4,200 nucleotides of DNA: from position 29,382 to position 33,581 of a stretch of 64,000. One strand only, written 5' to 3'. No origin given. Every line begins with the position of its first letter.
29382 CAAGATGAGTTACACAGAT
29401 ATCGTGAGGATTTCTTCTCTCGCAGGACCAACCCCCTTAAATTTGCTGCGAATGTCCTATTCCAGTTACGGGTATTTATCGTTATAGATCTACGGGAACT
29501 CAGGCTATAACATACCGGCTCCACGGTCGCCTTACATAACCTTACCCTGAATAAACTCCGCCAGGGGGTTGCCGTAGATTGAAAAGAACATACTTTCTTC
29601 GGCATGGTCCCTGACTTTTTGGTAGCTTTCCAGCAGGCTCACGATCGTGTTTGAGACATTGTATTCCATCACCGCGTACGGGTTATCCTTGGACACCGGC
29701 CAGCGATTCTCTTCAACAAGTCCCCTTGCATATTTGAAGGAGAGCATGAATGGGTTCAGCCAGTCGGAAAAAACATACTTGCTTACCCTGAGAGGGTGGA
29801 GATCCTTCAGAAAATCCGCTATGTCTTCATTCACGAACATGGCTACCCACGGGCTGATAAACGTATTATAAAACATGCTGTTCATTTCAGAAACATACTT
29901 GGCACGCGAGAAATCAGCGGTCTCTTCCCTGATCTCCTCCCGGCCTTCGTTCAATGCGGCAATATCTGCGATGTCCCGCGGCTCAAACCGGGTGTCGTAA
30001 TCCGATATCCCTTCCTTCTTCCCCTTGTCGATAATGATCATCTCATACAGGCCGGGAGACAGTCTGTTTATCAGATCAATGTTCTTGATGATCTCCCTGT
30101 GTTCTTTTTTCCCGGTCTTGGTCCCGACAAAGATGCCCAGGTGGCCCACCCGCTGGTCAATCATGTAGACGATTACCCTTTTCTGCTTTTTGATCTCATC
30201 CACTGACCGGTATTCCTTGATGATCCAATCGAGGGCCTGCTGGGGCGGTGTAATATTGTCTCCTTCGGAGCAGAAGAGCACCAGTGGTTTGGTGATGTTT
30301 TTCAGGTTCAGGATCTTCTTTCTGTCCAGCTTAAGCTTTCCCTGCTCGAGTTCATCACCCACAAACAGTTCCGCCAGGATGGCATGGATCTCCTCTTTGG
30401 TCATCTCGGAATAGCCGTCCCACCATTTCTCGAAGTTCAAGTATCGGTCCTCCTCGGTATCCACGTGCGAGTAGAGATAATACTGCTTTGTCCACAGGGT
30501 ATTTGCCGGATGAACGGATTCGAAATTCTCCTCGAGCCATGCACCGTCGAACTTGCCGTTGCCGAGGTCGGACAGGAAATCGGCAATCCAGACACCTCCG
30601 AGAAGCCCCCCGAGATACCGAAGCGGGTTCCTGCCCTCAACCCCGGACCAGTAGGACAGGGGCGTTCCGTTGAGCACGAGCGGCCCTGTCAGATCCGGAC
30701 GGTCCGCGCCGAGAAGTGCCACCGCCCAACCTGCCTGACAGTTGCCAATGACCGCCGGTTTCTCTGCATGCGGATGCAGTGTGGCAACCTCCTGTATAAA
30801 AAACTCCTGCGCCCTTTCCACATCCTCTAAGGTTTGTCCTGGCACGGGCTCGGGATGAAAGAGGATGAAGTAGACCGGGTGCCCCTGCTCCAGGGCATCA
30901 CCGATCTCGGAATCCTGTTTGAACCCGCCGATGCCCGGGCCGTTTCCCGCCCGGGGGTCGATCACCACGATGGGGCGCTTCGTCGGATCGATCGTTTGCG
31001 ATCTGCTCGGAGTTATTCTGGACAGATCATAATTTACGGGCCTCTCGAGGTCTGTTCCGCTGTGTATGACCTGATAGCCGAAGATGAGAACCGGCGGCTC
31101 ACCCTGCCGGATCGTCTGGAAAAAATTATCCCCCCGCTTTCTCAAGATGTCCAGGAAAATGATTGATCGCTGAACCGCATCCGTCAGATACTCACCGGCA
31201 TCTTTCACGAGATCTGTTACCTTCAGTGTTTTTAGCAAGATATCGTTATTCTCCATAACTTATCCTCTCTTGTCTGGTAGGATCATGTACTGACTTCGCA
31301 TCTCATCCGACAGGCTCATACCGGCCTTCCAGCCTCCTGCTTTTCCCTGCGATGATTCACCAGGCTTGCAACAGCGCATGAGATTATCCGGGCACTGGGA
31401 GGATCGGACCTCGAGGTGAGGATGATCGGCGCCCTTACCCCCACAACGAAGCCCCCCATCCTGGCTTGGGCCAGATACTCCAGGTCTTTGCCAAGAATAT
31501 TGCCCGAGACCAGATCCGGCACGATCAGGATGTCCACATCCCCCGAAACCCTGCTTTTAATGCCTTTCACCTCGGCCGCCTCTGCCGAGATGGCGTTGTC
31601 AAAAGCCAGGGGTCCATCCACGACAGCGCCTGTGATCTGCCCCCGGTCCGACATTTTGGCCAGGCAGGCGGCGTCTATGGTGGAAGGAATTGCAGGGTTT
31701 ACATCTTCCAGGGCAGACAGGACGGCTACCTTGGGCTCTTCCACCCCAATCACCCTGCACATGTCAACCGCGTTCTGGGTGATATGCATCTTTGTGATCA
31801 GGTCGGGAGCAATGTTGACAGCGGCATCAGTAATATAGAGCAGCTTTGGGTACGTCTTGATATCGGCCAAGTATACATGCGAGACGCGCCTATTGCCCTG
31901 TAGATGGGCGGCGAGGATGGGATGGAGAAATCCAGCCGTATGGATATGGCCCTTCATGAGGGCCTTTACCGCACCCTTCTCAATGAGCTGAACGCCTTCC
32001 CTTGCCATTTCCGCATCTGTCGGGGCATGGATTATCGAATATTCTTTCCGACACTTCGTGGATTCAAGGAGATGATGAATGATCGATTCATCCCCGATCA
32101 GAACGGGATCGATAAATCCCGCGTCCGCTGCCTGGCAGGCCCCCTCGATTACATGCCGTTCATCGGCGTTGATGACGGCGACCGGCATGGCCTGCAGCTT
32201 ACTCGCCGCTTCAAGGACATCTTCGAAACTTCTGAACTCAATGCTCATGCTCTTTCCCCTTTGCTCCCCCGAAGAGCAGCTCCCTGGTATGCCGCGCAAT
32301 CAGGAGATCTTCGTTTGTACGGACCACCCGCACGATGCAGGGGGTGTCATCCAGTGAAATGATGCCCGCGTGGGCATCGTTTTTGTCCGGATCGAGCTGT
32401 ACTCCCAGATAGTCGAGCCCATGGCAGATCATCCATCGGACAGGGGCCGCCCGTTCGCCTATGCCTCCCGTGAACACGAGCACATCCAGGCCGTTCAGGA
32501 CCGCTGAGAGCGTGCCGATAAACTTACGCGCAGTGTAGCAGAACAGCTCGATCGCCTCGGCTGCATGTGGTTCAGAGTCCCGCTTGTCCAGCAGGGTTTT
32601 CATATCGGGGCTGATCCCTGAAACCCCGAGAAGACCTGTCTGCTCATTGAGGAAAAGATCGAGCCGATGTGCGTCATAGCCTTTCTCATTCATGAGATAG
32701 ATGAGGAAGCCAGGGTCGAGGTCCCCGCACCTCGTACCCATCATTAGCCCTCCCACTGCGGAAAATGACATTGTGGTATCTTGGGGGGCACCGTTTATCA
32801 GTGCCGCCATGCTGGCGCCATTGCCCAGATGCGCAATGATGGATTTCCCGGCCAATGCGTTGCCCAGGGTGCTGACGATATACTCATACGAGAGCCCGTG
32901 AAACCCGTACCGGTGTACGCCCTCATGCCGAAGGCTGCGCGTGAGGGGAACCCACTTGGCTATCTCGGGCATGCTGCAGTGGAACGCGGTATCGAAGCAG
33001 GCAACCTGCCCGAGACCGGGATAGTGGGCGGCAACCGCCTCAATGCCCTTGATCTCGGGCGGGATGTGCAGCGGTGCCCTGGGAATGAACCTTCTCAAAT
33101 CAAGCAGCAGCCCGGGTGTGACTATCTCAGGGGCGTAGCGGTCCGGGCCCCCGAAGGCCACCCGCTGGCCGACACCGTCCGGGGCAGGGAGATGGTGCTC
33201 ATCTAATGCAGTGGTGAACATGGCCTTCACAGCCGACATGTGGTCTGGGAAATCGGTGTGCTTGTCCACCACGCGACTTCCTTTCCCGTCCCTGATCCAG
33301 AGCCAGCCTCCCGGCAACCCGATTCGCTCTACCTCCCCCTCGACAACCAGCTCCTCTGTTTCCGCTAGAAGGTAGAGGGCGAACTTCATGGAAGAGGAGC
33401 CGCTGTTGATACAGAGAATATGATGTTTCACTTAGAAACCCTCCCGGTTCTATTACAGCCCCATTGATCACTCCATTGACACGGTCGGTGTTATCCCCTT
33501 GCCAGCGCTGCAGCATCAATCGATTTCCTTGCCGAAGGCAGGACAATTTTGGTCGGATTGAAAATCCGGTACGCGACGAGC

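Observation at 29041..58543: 29.3-kb all-minus-strand gene block bracketed by about 212-nt direct repeats of the atpG 3' end (integrase-less island?)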

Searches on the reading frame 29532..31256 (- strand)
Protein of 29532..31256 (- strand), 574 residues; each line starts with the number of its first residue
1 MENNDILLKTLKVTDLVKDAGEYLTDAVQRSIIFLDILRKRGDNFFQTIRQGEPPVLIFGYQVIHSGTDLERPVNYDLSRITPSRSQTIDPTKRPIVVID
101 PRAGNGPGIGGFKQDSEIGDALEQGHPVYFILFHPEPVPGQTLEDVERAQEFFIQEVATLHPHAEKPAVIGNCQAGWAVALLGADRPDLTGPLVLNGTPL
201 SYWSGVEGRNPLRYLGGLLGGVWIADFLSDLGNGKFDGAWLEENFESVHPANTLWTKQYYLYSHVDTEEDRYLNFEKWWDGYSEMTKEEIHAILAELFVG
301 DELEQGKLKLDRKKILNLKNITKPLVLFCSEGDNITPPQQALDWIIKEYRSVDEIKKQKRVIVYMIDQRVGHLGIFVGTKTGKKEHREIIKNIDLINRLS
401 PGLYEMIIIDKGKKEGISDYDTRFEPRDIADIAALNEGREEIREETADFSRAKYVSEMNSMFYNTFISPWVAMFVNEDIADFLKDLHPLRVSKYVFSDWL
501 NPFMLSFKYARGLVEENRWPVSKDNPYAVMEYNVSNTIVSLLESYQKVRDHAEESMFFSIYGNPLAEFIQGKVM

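Call 7: search_protein_families(library=pfam, proteins=[window:29532-31256:-])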
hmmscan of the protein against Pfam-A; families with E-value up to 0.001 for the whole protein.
window:29532-31256:- (574 aa): 1 family
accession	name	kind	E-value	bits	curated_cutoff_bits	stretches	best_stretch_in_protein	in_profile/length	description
PF11339.14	DUF3141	-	7.2e-226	751.7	29.7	1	26-570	1-547/582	Protein of unknown function (DUF3141)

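Call 13: find_related_loci(query=window:29532-31253:-, collection=genome_contigs, flank=10000)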
Query window:29532-31253:- (573 aa) in genome_contigs; peptide patterns used: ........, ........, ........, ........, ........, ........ (x = any residue, [..] = any of these).
84 stretches matched a pattern, but none encodes a relative of the query by tblastn (E <= 1e-3).

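Call 14: find_encoding_contigs(protein=window:29532-31256:-, flank=10000, max_places=10)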
Protein window:29532-31256:- (574 aa): 1 contig read that carries it; 1 place shown.
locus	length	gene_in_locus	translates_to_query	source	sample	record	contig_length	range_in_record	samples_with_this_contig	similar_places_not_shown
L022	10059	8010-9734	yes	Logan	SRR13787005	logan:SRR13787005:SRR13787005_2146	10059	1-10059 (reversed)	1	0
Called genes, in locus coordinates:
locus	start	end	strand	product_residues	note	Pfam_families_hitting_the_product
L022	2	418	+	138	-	?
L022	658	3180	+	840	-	PF00690:Cation_ATPase_N, PF00122:E1-E2_ATPase, PF00702:Hydrolase, PF13246:Cation_ATPase, PF00689:Cation_ATPase_C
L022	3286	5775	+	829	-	PF00690:Cation_ATPase_N, PF00122:E1-E2_ATPase, PF00702:Hydrolase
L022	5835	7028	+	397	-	PF00871:Acetate_kinase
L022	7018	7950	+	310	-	PF01515:PTA_PTB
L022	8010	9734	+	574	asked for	PF11339:DUF3141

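Call 25: find_homologous_proteins(query=window:29532-31253:-, max_evalue=1e-50)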
Query window:29532-31253:- (573 aa): 7999 proteins with E <= 1e-50 among 8000 candidates; the best 120 are listed.
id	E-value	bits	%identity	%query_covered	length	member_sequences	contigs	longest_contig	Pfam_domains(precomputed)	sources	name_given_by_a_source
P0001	0.0e+0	1328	100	100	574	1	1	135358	PF11339.15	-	-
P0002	5.4e-275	932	70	97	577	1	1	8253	PF11339.15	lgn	-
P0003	1.5e-274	930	71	96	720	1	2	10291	PF11339.15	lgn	-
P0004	1.9e-274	930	71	96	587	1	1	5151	PF11339.15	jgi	jgi:pimeloyl-ACP methyl ester carboxylesterase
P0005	1.9e-274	930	70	97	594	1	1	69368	PF11339.15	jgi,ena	-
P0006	6.4e-274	928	71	97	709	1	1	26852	PF11339.15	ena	-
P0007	1.1e-273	928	70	97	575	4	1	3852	PF06850.18,PF11339.15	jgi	jgi:pimeloyl-ACP methyl ester carboxylesterase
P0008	1.3e-273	927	70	96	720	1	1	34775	PF06850.18,PF11339.15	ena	-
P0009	2.4e-273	926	70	97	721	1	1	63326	PF06850.18,PF11339.15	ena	-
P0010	6.3e-273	925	70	97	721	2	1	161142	PF06850.18,PF11339.15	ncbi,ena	-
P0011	9.4e-273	924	70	97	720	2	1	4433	PF06850.18,PF11339.15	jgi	jgi:pimeloyl-ACP methyl ester carboxylesterase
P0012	9.7e-273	924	70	97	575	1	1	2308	PF06850.18,PF11339.15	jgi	jgi:pimeloyl-ACP methyl ester carboxylesterase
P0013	1.9e-272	923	69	97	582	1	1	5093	PF06850.18,PF11339.15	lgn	-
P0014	3.0e-272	923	69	98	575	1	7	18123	PF06850.18,PF11339.15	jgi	jgi:pimeloyl-ACP methyl ester carboxylesterase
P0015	3.6e-272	922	70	97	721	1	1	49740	PF06850.18,PF11339.15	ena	-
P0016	5.7e-272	922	71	96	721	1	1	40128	PF11339.15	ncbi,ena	-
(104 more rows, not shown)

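Call 60: find_encoding_contigs(protein=P0016, flank=10000, max_places=2)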
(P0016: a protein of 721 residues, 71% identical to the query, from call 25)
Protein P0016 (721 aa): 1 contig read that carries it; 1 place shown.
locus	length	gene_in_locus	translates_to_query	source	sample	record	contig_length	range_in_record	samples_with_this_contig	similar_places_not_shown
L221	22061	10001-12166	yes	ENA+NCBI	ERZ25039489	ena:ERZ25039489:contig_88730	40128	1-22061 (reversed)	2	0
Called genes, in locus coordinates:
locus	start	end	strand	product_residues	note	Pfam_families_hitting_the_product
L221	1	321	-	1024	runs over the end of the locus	PF01565:FAD_binding_4, PF02913:FAD-oxidase_C, PF13534:Fer4_17, PF02754:CCG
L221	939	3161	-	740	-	PF19335:HMBD, PF00122:E1-E2_ATPase, PF00702:Hydrolase, PF08282:Hydrolase_3 (faint), PF12710:HAD (weak)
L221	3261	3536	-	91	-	PF02922:CBM_48, PF16561:AMPK1_CBM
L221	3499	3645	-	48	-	-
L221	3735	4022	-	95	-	PF00581:Rhodanese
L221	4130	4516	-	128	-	PF13115:YtkA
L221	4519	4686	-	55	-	-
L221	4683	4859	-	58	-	-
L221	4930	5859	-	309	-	-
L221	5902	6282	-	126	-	PF11964:SpoIIAA-like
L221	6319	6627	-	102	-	PF09451:ATG27 (weak), PF09851:SHOCT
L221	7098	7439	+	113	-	PF00034:Cytochrom_C, PF13442:Cytochrome_CBB3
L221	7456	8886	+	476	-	-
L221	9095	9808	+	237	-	PF09990:DUF2231 (weak), PF13442:Cytochrome_CBB3, PF00034:Cytochrom_C (weak)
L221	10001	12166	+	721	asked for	PF11339:DUF3141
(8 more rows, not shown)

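Call 61: find_encoding_contigs(protein=P0005, flank=10000, max_places=2)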
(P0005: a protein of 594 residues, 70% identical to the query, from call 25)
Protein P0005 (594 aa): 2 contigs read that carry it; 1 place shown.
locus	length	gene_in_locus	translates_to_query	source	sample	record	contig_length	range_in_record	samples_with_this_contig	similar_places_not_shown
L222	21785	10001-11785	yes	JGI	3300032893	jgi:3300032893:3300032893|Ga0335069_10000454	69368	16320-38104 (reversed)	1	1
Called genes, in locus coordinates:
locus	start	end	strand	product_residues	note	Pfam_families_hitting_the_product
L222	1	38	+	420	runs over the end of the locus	PF25917:BSH_RND, PF25919:BSH_CusB (weak), PF25973:BSH_CzcB, PF25954:Beta-barrel_RND_2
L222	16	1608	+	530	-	PF02321:OEP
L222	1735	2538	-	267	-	-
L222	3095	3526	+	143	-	PF00072:Response_reg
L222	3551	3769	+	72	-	-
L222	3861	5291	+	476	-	PF00089:Trypsin, PF13365:Trypsin_2, PF00595:PDZ (weak), PF13180:PDZ_2, PF17820:PDZ_6, PF00595:PDZ, PF13180:PDZ_2, PF17820:PDZ_6, +2 more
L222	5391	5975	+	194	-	PF00691:OmpA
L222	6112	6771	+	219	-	PF00011:HSP20 (weak)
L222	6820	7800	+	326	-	PF10938:YfdX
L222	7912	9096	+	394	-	PF00871:Acetate_kinase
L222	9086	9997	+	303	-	PF01515:PTA_PTB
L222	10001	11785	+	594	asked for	PF11339:DUF3141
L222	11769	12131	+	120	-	PF11964:SpoIIAA-like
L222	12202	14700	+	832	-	PF00690:Cation_ATPase_N, PF00122:E1-E2_ATPase, PF00702:Hydrolase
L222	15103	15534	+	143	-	PF00072:Response_reg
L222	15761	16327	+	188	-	PF00691:OmpA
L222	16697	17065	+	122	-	PF01925:TauE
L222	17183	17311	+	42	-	-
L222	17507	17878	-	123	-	PF01850:PIN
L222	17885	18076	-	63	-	PF09957:VapB_antitoxin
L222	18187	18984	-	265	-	PF13411:MerR_1, PF00376:MerR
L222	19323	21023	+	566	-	-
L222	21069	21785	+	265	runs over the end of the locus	PF07044:DUF1329 (weak), PF17131:TP_0789-like, PF03888:MucB_RseB (weak)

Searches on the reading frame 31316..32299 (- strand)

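Call 7: search_protein_families(library=pfam, proteins=[window:31316-32299:-])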
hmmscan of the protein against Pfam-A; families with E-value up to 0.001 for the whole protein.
window:31316-32299:- (327 aa): 1 family
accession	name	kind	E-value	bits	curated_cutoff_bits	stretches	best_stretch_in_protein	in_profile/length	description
PF01515.24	PTA_PTB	-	5.7e-40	138.1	24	1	97-300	103-307/319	Phosphate acetyl/butaryl transferase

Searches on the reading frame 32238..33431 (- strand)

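Call 7: search_protein_families(library=pfam, proteins=[window:32238-33431:-])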
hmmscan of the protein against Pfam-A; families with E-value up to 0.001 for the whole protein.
window:32238-33431:- (397 aa): 1 family
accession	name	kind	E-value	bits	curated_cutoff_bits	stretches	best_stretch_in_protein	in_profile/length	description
PF00871.23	Acetate_kinase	-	1.6e-95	320.6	22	1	5-380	2-392/392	Acetokinase family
